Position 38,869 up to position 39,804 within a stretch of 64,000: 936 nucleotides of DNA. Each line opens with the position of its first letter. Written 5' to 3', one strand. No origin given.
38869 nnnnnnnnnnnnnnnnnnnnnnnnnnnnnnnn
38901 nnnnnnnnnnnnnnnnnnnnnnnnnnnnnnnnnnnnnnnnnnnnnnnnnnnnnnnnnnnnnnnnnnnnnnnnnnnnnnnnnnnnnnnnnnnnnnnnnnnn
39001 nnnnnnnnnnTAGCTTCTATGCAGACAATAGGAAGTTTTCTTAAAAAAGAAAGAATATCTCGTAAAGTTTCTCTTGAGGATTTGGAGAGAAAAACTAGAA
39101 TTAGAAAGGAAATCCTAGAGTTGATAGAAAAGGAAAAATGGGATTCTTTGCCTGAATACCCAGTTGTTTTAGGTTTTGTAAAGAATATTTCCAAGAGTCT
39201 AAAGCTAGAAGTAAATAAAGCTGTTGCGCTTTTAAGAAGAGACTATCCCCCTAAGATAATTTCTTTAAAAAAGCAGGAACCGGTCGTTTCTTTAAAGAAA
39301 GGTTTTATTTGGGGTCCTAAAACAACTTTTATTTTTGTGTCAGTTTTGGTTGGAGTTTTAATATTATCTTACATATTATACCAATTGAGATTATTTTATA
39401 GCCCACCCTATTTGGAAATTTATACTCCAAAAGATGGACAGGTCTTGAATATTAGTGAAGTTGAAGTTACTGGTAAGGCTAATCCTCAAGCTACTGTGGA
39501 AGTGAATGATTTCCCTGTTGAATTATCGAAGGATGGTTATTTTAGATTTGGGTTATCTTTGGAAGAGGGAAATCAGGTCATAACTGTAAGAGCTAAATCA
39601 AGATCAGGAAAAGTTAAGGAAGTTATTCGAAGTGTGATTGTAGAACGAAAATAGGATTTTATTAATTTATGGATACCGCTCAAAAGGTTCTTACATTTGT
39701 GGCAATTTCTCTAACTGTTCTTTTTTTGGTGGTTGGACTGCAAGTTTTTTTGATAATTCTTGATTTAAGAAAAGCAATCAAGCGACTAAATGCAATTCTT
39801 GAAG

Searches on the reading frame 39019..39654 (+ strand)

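Call 14: search_protein_families(library=pfam, proteins=[window:39019-39654:+], max_evalue=0.001)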
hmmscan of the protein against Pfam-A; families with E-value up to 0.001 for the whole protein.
window:39019-39654:+ (211 aa): 3 families
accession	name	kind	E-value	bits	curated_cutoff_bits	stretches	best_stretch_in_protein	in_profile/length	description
PF13413.12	HTH_25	-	2.7e-15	56.4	24.6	1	8-65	2-59/62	Helix-turn-helix domain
PF09136.16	Glucodextran_B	-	2.2e-12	47.2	27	1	130-208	1-81/83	Glucodextranase, domain B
PF12844.13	HTH_19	-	0.00019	21.7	30.2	1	5-55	1-45/64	Helix-turn-helix domain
